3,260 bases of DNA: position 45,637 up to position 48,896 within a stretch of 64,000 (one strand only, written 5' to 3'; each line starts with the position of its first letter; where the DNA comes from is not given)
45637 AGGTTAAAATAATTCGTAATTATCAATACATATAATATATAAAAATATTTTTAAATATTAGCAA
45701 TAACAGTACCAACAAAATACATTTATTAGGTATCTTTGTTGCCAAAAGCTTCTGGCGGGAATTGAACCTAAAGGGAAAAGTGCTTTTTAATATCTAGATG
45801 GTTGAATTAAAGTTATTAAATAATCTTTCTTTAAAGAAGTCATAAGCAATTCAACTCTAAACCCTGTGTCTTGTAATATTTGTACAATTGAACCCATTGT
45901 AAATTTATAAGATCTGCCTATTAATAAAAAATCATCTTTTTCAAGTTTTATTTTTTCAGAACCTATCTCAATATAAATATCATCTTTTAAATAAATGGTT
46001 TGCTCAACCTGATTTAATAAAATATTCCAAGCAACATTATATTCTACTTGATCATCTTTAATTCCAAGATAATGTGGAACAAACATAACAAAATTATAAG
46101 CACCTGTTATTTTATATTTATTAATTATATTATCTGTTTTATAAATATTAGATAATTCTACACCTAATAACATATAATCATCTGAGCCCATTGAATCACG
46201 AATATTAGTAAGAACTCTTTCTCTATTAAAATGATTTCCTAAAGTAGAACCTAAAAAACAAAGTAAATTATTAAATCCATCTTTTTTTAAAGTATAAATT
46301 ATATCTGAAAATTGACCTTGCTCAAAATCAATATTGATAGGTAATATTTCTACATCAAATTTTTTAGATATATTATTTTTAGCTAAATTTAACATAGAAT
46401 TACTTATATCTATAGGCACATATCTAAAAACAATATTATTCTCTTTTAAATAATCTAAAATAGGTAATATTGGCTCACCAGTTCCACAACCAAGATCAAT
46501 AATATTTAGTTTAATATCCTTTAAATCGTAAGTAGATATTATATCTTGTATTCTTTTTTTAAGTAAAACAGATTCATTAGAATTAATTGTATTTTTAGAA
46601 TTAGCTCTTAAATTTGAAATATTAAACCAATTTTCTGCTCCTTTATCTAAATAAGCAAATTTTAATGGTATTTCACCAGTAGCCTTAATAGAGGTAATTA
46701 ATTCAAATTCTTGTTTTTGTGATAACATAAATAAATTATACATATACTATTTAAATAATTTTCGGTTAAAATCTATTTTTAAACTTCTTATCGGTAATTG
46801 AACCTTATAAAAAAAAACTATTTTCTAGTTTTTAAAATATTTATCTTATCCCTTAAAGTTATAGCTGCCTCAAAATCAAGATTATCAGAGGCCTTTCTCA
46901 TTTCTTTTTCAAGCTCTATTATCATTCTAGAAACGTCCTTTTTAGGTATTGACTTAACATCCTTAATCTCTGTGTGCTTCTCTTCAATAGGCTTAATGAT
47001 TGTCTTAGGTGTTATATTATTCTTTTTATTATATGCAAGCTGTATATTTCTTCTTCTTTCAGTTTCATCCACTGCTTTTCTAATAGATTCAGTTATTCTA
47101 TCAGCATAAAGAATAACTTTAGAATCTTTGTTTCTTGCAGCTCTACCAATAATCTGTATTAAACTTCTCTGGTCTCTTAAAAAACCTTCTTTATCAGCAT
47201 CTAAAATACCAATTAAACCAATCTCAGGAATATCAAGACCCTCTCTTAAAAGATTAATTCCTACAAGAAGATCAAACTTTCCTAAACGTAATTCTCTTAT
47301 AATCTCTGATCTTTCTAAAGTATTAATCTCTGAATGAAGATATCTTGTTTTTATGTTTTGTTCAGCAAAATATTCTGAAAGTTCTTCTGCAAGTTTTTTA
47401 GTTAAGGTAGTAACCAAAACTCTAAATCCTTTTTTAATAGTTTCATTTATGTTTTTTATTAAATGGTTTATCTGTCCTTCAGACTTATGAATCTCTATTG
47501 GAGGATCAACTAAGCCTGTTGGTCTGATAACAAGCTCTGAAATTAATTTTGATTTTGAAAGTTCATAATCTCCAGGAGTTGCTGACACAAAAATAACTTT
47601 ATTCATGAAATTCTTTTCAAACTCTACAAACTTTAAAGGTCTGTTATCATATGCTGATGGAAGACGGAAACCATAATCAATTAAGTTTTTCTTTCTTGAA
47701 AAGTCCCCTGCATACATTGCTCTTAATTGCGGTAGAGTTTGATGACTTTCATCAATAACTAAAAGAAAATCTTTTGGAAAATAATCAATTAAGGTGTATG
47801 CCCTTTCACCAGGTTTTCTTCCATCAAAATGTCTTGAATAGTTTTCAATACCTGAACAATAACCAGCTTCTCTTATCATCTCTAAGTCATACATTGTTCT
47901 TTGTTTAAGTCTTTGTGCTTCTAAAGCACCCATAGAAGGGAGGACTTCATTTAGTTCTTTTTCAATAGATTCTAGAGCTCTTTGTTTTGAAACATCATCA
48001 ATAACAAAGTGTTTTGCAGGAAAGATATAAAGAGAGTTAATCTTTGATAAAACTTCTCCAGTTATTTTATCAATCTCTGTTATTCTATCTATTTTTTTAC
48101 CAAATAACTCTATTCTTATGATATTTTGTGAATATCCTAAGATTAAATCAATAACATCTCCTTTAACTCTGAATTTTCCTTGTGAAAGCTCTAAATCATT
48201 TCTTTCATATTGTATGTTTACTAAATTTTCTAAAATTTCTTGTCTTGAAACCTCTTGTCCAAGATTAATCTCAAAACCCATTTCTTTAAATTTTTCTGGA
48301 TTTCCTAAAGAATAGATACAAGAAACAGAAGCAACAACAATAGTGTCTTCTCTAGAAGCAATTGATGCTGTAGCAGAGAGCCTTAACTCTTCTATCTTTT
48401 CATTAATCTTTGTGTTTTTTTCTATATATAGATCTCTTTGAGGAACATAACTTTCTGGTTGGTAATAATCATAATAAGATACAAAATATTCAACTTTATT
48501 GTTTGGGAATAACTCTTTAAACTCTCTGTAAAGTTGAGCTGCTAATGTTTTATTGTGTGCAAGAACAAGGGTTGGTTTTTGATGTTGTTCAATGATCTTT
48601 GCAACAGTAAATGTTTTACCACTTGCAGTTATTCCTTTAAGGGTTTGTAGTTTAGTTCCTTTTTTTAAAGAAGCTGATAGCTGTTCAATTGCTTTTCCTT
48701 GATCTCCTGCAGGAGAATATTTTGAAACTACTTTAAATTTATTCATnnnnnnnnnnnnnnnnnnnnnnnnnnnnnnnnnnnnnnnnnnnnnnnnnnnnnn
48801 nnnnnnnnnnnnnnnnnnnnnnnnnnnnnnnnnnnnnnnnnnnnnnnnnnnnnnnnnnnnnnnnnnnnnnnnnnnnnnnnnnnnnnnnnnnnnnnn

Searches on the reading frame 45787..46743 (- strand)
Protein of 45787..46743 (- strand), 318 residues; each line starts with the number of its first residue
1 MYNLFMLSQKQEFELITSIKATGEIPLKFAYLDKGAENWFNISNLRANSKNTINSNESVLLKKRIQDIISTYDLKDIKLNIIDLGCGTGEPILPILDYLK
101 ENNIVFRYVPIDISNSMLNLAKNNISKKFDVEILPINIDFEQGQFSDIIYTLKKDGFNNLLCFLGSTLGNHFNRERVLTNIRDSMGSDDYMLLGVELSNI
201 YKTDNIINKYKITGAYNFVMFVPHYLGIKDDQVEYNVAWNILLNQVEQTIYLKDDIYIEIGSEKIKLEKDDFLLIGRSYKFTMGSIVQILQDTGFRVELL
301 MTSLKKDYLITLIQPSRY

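Call 52: search_protein_families(library=pfam, proteins=[window:45787-46743:-], max_evalue=0.00001)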
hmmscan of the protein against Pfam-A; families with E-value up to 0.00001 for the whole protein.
window:45787-46743:- (318 aa): 3 families
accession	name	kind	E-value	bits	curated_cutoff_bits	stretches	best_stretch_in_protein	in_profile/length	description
PF10017.15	Methyltransf_33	-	4.2e-33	115.1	23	1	22-314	13-303/304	Histidine-specific methyltransferase, SAM-dependent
PF13847.12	Methyltransf_31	-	1.2e-08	35.2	27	1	78-181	4-97/145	Methyltransferase domain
PF13649.12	Methyltransf_25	-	1.3e-06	29.5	27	1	81-182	1-90/97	Methyltransferase domain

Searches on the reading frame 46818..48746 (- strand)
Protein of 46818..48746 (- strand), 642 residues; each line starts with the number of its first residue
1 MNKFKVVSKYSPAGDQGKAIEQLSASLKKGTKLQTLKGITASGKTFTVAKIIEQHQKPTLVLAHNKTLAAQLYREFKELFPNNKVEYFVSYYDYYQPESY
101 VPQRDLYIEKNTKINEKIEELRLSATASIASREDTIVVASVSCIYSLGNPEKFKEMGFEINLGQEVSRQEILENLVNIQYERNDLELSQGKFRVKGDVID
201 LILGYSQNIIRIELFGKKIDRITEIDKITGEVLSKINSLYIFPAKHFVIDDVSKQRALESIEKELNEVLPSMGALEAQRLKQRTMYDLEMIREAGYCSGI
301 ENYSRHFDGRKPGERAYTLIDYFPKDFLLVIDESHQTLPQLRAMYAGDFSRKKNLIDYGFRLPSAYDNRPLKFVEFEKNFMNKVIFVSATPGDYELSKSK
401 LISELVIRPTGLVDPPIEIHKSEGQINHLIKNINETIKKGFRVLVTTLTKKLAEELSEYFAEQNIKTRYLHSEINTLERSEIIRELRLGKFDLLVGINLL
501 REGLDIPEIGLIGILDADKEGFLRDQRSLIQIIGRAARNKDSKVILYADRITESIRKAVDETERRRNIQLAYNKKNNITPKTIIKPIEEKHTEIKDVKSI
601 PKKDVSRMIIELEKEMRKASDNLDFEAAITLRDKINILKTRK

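Call 53: search_protein_families(library=pfam, proteins=[window:46818-48746:-], max_evalue=0.00001)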
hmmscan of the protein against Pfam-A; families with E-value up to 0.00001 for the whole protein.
window:46818-48746:- (642 aa): 6 families
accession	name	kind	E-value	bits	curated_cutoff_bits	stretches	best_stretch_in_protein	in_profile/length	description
PF17757.6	UvrB_inter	-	3.8e-30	104.3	22.9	1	159-247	2-91/91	UvrB interaction domain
PF12344.14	UvrB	-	1e-21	76.9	27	1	546-587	1-42/43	Ultra-violet resistance protein B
PF00271.37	Helicase_C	-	2.1e-18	67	23.5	1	427-539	4-109/110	Helicase conserved C-terminal domain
PF04851.21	ResIII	-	6.3e-12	46.1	22.5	1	13-118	5-114/164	Type III restriction enzyme, res subunit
PF02151.25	UVR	-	4.8e-08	32.9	21.5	1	607-638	2-33/36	UvrB/uvrC motif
PF00270.35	DEAD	-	4.4e-07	30.2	26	0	34-86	17-77/167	DEAD/DEAH box helicase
